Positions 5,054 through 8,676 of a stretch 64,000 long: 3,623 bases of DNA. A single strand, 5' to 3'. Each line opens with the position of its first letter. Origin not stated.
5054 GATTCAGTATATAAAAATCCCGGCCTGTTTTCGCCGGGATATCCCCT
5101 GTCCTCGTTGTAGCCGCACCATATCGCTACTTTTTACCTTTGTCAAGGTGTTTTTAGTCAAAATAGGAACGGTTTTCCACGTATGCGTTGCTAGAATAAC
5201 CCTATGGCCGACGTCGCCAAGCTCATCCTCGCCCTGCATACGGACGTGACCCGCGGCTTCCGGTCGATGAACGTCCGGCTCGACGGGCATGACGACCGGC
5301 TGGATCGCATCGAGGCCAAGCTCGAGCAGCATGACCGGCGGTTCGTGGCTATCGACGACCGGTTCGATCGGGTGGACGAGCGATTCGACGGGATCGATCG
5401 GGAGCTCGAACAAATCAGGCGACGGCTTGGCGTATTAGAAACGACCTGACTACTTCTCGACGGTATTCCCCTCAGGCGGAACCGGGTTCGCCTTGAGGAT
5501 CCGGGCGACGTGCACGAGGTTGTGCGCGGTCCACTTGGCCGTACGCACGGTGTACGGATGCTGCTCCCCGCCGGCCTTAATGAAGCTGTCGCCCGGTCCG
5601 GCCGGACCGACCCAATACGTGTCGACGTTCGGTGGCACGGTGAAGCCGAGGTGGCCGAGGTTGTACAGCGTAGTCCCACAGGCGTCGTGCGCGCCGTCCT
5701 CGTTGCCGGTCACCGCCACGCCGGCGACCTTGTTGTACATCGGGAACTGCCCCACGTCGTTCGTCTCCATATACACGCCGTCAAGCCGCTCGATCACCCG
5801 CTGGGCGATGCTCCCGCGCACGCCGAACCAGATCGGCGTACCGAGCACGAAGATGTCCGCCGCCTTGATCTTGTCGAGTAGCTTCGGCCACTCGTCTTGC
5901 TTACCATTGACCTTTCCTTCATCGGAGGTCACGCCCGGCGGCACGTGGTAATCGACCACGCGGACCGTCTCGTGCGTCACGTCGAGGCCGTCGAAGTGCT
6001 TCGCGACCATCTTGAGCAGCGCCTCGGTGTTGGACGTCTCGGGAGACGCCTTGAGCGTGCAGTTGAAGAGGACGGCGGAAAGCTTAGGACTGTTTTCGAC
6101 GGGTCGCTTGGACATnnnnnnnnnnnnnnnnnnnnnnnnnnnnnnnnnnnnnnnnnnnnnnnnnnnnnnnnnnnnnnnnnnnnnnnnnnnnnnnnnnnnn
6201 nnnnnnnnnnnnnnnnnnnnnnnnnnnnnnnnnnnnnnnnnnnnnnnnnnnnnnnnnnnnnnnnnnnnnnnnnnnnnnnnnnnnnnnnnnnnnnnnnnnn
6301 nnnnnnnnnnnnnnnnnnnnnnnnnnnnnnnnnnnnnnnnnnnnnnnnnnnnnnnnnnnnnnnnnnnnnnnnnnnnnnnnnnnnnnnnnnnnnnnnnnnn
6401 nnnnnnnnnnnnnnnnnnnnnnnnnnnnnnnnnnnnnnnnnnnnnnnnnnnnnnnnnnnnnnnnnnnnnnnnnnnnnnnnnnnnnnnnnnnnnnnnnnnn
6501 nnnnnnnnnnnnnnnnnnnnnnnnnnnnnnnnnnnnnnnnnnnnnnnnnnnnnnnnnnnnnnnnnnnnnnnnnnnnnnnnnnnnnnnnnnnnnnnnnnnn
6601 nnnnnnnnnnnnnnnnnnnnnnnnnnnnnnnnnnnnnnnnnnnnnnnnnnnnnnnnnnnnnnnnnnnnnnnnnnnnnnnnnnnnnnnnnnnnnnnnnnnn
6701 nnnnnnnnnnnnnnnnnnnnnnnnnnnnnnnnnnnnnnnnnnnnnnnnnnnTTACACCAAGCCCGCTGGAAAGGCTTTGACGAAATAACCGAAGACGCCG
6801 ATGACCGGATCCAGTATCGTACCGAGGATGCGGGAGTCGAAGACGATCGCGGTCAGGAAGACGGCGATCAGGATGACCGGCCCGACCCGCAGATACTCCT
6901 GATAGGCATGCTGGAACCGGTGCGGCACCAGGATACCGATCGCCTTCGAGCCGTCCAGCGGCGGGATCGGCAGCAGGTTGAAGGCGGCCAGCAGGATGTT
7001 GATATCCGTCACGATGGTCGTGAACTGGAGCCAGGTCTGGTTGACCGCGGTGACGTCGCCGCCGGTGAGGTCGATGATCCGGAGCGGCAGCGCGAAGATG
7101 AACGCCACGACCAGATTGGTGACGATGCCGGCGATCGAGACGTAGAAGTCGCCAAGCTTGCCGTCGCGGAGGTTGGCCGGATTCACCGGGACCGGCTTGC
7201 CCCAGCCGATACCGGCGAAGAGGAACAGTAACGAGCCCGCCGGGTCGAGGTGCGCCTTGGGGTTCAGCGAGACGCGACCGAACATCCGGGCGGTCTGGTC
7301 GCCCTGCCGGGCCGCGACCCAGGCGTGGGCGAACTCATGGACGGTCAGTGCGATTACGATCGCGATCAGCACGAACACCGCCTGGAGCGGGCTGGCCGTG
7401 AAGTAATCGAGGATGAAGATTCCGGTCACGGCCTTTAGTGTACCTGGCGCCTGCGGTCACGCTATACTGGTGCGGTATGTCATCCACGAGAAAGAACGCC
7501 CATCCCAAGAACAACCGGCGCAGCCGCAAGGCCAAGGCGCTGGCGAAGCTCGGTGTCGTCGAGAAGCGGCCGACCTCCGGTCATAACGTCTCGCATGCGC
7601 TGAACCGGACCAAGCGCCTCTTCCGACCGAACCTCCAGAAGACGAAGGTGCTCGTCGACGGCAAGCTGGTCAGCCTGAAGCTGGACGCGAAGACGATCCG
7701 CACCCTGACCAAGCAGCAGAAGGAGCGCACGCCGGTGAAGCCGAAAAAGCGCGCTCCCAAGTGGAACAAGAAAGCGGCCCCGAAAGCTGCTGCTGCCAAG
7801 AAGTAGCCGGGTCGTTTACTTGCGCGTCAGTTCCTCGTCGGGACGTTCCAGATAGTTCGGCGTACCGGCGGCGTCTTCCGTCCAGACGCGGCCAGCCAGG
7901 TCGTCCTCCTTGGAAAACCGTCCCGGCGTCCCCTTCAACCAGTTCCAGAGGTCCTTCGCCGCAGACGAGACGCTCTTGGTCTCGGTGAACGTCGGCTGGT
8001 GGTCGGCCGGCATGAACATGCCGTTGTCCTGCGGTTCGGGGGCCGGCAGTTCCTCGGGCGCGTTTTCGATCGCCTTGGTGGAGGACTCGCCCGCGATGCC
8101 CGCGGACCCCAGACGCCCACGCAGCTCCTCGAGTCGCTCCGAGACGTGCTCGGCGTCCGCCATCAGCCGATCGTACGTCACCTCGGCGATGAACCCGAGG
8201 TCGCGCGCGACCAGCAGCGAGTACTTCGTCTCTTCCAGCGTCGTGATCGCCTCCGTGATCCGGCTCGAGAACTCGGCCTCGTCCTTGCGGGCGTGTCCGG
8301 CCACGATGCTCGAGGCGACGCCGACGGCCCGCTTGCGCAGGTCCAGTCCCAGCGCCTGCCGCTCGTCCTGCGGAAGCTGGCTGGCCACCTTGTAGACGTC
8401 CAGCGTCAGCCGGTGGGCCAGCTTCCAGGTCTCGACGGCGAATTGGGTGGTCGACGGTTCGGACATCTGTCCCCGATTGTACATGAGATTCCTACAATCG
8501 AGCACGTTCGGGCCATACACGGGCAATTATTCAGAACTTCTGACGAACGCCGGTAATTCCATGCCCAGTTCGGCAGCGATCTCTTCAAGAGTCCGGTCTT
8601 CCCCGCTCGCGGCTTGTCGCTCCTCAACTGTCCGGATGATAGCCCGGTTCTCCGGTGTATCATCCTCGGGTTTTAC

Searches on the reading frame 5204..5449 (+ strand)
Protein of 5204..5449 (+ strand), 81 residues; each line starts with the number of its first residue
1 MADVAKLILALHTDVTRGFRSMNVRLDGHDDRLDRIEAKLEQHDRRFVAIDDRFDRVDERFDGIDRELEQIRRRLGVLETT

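Call 10: search_protein_families(library=ncbifam, proteins=[window:5204-5449:+])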
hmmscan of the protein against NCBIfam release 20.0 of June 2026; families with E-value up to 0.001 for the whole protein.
window:5204-5449:+ (81 aa): 1 family
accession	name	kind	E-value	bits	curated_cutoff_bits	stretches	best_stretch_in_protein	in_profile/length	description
NF048001.1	GTP_morpho_1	equivalog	0.00012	21.8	50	0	22-46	22-46/70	GTA head formation protein, RCAP_rcc01685 family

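Call 63: search_protein_families(library=pfam, proteins=[window:5204-5449:+], max_evalue=0.01)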
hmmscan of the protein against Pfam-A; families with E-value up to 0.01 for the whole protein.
window:5204-5449:+ (81 aa): 3 families
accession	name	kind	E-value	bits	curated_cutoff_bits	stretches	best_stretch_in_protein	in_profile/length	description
PF23991.1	DUF7310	-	0.00091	20.1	40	0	14-41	27-54/83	Coiled-coil region of unknown function (DUF7310)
PF10779.14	XhlA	-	0.0025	18.4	34.7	0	31-72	4-45/67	Haemolysin XhlA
PF06160.17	EzrA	-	0.009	14.8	39.6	1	12-79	339-406/557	Septation ring formation regulator, EzrA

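Call 64: search_protein_families(library=padloc, proteins=[window:5204-5449:+], max_evalue=0.01)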
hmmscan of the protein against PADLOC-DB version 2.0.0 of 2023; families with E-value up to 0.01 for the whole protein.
window:5204-5449:+ (81 aa): 2 families
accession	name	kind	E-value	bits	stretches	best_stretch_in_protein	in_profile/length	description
PDLC02712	PbeC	-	0.00083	15.9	1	10-77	365-425/622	PbeC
PDLC02664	DndD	-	0.0024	14.4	1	18-70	440-492/662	DndD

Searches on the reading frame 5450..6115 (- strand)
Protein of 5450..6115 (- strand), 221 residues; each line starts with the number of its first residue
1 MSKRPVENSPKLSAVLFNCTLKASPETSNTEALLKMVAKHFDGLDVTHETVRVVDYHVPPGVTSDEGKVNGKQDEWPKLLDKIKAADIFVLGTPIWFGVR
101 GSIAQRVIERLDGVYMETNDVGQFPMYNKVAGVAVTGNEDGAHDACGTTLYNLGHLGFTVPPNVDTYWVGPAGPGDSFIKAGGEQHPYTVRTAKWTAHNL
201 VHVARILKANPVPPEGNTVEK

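Call 10: search_protein_families(library=ncbifam, proteins=[window:5450-6115:-])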
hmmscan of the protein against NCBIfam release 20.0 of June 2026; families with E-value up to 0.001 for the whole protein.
window:5450-6115:- (221 aa): 0 families

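Call 63: search_protein_families(library=pfam, proteins=[window:5450-6115:-], max_evalue=0.01)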
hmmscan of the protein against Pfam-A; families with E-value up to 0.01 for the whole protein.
window:5450-6115:- (221 aa): 2 families
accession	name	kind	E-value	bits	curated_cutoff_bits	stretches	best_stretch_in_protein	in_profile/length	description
PF03358.20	FMN_red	-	3.6e-15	56.3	24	1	23-163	8-142/152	NADPH-dependent FMN reductase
PF02525.22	Flavodoxin_2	-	0.0012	19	27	1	21-116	6-110/198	Flavodoxin-like fold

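Call 64: search_protein_families(library=padloc, proteins=[window:5450-6115:-], max_evalue=0.01)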
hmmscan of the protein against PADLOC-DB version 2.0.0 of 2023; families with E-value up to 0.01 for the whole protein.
window:5450-6115:- (221 aa): 0 families

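Call 66: find_encoding_contigs(protein=window:5450-6115:-, flank=3000, max_places=10)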
Protein window:5450-6115:- (221 aa): 1 contig read that carries it; 1 place shown.
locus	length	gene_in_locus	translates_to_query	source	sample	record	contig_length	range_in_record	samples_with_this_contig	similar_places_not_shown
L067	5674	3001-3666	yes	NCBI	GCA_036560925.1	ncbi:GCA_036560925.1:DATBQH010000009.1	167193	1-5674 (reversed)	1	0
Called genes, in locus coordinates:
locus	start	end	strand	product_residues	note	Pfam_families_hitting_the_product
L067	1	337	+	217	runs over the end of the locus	PF13483:Lactamase_B_3, PF12706:Lactamase_B_2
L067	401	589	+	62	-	-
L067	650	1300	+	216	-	PF05635:23S_rRNA_IVP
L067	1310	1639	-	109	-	PF00830:Ribosomal_L28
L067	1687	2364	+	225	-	PF02163:Peptidase_M50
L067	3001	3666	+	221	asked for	PF03358:FMN_red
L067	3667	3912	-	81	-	-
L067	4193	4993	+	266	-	-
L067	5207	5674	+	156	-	?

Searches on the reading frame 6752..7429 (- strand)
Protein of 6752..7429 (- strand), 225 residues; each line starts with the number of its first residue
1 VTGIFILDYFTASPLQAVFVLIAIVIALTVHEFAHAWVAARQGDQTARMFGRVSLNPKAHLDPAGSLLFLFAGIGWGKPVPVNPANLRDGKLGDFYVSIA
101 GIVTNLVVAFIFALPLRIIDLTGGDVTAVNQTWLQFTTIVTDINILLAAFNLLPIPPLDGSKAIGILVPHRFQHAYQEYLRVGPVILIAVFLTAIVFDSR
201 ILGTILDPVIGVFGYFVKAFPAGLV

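Call 10: search_protein_families(library=ncbifam, proteins=[window:6752-7429:-])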
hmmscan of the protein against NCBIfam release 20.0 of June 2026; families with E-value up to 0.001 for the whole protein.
window:6752-7429:- (225 aa): 3 families
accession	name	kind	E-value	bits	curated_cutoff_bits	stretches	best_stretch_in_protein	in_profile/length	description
TIGR00054.1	TIGR00054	equivalog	3.2e-05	23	147.55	0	95-198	306-415/421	RIP metalloprotease RseP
NF041824.1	daptide_HExxH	equivalog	7.5e-05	22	300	0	14-49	157-192/379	daptide biosynthesis intramembrane metalloprotease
NF008046.0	PRK10779.1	equivalog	0.00015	20.9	477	0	20-48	11-39/450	sigma E protease regulator RseP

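Call 11: find_encoding_contigs(protein=window:6752-7429:-, flank=5000, max_places=10)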
Protein window:6752-7429:- (225 aa): 5 contigs read that carry it; 2 places shown.
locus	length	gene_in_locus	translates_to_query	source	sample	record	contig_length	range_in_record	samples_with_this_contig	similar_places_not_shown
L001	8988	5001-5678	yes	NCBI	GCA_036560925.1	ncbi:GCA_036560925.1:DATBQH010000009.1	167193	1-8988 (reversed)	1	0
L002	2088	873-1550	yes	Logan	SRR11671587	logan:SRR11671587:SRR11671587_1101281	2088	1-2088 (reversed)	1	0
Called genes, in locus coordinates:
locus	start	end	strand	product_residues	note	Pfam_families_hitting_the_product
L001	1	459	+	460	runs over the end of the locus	PF21799:MurD-like_N (weak), PF08245:Mur_ligase_M, PF02875:Mur_ligase_C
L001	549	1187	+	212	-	-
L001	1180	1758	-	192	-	-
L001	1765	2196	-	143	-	-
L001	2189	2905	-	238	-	PF02578:Cu-oxidase_4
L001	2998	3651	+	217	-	PF13483:Lactamase_B_3, PF12706:Lactamase_B_2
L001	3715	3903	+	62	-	-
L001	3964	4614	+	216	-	PF05635:23S_rRNA_IVP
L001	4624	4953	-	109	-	PF00830:Ribosomal_L28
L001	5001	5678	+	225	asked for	PF02163:Peptidase_M50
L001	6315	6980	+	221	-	PF03358:FMN_red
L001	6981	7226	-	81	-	-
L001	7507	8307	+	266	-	-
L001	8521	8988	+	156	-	?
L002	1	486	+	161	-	?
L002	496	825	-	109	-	PF00830:Ribosomal_L28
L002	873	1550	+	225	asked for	PF02163:Peptidase_M50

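Call 12: find_homologous_proteins(query=window:6752-7429:-, max_evalue=1e-20)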
Query window:6752-7429:- (225 aa): 7006 proteins with E <= 1e-20 among 8000 candidates; the best 120 are listed.
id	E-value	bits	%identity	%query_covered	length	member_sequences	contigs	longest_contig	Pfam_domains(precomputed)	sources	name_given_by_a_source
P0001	2.0e-140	484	100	100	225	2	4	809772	PF02163.29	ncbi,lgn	ncbi:MAG TPA: site-2 protease family protein [Patescibacteria group bacterium]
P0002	9.5e-138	475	97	100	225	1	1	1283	PF02163.29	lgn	-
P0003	3.3e-127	441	90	100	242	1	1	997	PF02163.29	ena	-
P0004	4.9e-126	437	89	100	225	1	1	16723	PF02163.29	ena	-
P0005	6.9e-120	417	84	100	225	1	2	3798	PF02163.29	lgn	-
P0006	7.1e-115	400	81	100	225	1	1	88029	PF02163.29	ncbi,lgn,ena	-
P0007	8.5e-115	400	81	100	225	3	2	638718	PF02163.29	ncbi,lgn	ncbi:MAG: site-2 protease family protein [Patescibacteria group bacterium]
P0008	2.2e-106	373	75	100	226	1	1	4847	PF02163.29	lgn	-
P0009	3.0e-101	356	71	98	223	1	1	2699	PF02163.29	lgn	-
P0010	2.1e-100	353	71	100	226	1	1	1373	PF02163.29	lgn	-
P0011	9.5e-100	351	71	100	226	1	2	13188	PF02163.29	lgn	-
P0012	7.7e-98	345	74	94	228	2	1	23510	PF02163.29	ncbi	ncbi:MAG: site-2 protease family protein [Patescibacteria group bacterium]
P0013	1.7e-94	334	70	98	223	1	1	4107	PF02163.29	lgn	-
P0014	7.2e-94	332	90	75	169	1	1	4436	PF02163.29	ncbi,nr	ncbi:MAG: site-2 protease family protein, partial [Patescibacteria group bacterium]|nr:site-2 protea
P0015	3.9e-91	323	66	98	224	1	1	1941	PF02163.29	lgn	-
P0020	6.3e-86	306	64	99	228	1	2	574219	PF02163.29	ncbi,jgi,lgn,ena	-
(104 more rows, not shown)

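Call 13: find_encoding_contigs(protein=P0004, flank=4000, max_places=2)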
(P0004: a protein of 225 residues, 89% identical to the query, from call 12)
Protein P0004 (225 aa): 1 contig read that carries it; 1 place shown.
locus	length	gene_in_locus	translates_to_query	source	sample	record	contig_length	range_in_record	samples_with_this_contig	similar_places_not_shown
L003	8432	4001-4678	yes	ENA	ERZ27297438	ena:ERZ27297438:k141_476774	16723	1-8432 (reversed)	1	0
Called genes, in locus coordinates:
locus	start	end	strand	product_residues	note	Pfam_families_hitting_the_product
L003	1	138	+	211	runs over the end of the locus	-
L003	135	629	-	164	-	-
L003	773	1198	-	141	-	-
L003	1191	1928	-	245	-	PF02578:Cu-oxidase_4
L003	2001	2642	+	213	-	PF13483:Lactamase_B_3, PF12706:Lactamase_B_2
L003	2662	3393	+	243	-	PF05635:23S_rRNA_IVP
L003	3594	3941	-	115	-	PF00830:Ribosomal_L28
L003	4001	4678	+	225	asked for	PF02163:Peptidase_M50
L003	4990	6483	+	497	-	PF00733:Asn_synthase (faint)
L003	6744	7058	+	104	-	PF12647:RNHCP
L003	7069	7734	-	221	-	PF10026:DUF2268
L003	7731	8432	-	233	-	?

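Call 14: find_encoding_contigs(protein=P0007, flank=4000, max_places=2)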
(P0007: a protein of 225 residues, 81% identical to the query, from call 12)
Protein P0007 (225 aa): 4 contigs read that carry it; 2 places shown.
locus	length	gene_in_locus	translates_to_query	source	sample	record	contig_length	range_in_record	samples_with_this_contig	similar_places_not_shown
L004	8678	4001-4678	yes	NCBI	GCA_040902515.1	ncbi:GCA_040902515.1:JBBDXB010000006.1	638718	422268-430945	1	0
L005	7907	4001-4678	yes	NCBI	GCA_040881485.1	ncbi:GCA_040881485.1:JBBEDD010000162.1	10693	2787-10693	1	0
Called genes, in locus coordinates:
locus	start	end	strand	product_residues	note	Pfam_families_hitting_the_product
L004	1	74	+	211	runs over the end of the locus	-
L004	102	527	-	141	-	-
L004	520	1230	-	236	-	PF02578:Cu-oxidase_4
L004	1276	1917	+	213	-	PF13483:Lactamase_B_3, PF12706:Lactamase_B_2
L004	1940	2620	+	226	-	PF05635:23S_rRNA_IVP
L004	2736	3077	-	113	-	PF00830:Ribosomal_L28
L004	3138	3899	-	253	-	-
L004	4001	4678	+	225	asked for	PF02163:Peptidase_M50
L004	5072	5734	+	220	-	PF03358:FMN_red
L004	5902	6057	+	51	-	-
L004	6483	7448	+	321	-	-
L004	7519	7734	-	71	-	-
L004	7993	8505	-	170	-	-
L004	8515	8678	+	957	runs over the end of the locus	-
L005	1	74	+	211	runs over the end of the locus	-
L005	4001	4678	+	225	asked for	PF02163:Peptidase_M50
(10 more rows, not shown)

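Call 15: find_encoding_contigs(protein=P0012, flank=4000, max_places=2)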
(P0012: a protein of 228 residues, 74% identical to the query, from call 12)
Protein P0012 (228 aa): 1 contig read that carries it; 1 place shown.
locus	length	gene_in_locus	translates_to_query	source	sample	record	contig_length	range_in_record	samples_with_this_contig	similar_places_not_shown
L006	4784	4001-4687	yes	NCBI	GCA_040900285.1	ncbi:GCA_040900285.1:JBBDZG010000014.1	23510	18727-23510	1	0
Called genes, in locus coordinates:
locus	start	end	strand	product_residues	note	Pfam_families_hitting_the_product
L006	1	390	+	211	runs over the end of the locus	-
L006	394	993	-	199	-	PF05724:TPMT, PF13489:Methyltransf_23, PF03848:TehB (weak), PF13847:Methyltransf_31, PF08241:Methyltransf_11, PF08242:Methyltransf_12, PF13649:Methyltransf_25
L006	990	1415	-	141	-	-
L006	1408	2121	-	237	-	PF02578:Cu-oxidase_4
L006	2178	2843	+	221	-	PF13483:Lactamase_B_3, PF12706:Lactamase_B_2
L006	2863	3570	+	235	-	PF05635:23S_rRNA_IVP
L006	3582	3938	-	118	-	PF00830:Ribosomal_L28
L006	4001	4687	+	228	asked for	PF02163:Peptidase_M50 (weak)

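Call 16: find_encoding_contigs(protein=P0020, flank=4000, max_places=2)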
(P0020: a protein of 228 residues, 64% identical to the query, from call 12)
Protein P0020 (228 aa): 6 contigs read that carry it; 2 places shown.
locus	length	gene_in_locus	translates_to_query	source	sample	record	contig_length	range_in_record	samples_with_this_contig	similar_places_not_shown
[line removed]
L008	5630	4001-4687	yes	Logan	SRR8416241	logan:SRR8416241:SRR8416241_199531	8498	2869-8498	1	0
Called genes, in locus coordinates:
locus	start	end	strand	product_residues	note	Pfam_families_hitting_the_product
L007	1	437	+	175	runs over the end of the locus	PF00293:NUDIX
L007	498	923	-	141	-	-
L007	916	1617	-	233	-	PF02578:Cu-oxidase_4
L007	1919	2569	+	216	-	PF13483:Lactamase_B_3, PF12706:Lactamase_B_2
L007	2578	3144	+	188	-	PF05635:23S_rRNA_IVP, PF22296:bAvd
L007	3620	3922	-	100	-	PF00830:Ribosomal_L28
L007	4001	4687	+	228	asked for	PF02163:Peptidase_M50 (weak)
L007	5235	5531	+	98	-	-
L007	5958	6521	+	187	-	-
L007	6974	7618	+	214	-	-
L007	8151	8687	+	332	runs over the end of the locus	-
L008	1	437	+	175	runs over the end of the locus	PF00293:NUDIX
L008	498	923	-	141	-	-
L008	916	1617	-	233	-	PF02578:Cu-oxidase_4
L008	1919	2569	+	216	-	PF13483:Lactamase_B_3, PF12706:Lactamase_B_2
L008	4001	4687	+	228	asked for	PF02163:Peptidase_M50 (weak)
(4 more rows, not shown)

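Call 23: find_encoding_contigs(protein=P0005, flank=4000, max_places=2)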
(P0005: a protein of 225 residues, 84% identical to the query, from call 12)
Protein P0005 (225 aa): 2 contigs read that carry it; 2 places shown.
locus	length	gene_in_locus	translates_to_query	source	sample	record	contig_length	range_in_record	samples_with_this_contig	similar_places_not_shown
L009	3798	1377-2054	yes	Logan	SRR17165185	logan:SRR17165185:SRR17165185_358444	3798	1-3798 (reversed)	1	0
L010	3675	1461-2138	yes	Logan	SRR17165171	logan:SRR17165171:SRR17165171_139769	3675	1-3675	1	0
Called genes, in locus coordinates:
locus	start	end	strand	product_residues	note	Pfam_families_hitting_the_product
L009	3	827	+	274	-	?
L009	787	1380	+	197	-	PF16473:Rv2179c-like (weak)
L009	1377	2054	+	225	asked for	PF02163:Peptidase_M50 (weak)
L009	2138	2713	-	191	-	-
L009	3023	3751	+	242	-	-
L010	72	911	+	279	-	-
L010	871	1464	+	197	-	PF16473:Rv2179c-like (weak)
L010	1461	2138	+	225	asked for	PF02163:Peptidase_M50 (weak)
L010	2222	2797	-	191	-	-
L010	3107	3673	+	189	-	?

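Call 24: find_encoding_contigs(protein=P0014, flank=4000, max_places=2)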
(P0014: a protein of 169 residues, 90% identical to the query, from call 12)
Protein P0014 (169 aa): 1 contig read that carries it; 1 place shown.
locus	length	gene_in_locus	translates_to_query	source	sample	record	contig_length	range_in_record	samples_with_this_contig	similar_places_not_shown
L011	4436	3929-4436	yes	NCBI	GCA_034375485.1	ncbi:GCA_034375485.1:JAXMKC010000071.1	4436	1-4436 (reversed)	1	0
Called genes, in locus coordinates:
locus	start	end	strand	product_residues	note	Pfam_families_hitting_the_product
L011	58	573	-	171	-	-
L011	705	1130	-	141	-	-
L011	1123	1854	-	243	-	PF02578:Cu-oxidase_4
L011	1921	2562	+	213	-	PF13483:Lactamase_B_3, PF12706:Lactamase_B_2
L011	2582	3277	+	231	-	PF05635:23S_rRNA_IVP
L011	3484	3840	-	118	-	PF00830:Ribosomal_L28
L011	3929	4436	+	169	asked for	PF02163:Peptidase_M50 (weak)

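Call 31: find_encoding_contigs(protein=P0002, flank=4000, max_places=3)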
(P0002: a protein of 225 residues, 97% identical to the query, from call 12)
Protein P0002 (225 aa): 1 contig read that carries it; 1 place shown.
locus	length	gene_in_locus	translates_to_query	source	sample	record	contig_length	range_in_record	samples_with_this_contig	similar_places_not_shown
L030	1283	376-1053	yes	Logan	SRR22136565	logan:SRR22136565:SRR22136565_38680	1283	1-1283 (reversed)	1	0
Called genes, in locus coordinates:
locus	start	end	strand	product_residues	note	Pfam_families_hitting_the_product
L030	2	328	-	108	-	PF00830:Ribosomal_L28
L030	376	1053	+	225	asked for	PF02163:Peptidase_M50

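Call 63: search_protein_families(library=pfam, proteins=[L003:4990-6483:+, L003:6744-7058:+, L003:7069-7734:-, L009:3023-3751:+, L009:2138-2713:-, L007:5235-5531:+], max_evalue=0.01)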
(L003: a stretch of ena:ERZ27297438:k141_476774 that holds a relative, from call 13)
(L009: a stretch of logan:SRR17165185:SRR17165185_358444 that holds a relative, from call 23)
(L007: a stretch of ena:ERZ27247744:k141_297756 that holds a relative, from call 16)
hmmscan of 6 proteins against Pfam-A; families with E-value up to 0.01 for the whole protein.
L003:4990-6483:+ (497 aa): 1 family
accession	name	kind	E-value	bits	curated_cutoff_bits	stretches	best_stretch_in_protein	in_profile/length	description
PF00733.27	Asn_synthase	-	4.3e-06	27.1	21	1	186-299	23-133/354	Asparagine synthase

L003:6744-7058:+ (104 aa): 3 families
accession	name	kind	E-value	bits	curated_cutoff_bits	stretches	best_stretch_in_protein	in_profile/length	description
PF12647.12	RNHCP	-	1.4e-29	102.3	24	1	12-93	2-88/90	RNHCP domain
PF08209.17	Sgf11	-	0.00045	20.1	26.4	1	11-36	2-27/33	Sgf11 (transcriptional regulation protein)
PF12773.13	DZR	-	0.0014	19.2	27.3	0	9-36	8-31/45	Double zinc ribbon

L003:7069-7734:- (221 aa): 1 family
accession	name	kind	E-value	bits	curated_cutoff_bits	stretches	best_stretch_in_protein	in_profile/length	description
PF10026.15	DUF2268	-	3.9e-15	56.3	23.6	1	87-203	60-188/195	Predicted Zn-dependent protease (DUF2268)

L009:3023-3751:+ (242 aa): 0 families

L009:2138-2713:- (191 aa): 0 families

L007:5235-5531:+ (98 aa): 1 family
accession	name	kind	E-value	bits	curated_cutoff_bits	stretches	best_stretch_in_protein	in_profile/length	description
PF07690.21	MFS_1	-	0.0049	16.3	33.4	1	9-96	208-291/347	Major Facilitator Superfamily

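Call 64: search_protein_families(library=padloc, proteins=[L003:4990-6483:+, L003:6744-7058:+, L003:7069-7734:-, L009:3023-3751:+, L009:2138-2713:-, L007:5235-5531:+], max_evalue=0.01)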
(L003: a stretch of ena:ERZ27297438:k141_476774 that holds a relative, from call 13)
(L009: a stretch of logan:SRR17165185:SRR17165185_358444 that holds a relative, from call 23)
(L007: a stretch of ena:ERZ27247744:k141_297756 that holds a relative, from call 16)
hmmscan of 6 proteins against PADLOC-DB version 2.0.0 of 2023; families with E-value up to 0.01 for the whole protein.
L003:4990-6483:+ (497 aa): 1 family
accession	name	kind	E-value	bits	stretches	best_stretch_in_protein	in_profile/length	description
PDLC02317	AbiEii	-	0.0051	13.8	0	199-288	110-199/396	AbiEii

L003:6744-7058:+ (104 aa): 0 families

L003:7069-7734:- (221 aa): 0 families

L009:3023-3751:+ (242 aa): 0 families

L009:2138-2713:- (191 aa): 0 families

L007:5235-5531:+ (98 aa): 0 families

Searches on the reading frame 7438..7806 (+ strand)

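Call 10: search_protein_families(library=ncbifam, proteins=[window:7438-7806:+])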
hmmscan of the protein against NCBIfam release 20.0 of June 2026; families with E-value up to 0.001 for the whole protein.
window:7438-7806:+ (122 aa): 1 family
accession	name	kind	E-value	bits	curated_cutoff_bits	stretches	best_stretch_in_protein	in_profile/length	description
TIGR00009.1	L28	equivalog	2.2e-14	53.7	48.3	1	42-89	9-58/58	50S ribosomal protein L28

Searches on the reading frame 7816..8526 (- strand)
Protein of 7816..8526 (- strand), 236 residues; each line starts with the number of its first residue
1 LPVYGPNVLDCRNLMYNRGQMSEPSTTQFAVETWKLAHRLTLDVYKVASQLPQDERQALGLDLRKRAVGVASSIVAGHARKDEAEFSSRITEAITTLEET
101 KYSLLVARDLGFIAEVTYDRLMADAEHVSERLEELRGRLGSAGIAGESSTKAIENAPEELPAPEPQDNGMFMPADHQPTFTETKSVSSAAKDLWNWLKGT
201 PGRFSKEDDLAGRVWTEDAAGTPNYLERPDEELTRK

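Call 10: search_protein_families(library=ncbifam, proteins=[window:7816-8526:-])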
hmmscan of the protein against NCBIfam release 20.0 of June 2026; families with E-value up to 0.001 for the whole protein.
window:7816-8526:- (236 aa): 3 families
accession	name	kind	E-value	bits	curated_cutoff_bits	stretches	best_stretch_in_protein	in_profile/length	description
TIGR02436.1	TIGR02436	subfamily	5.4e-16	58.8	24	1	34-138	2-107/109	four helix bundle protein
NF008911.0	PRK12275.1-2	subfamily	2e-13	50.9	137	1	32-133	8-109/118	hypothetical protein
NF008912.0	PRK12275.1-6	subfamily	2.1e-06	27.8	124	1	31-134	6-106/117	hypothetical protein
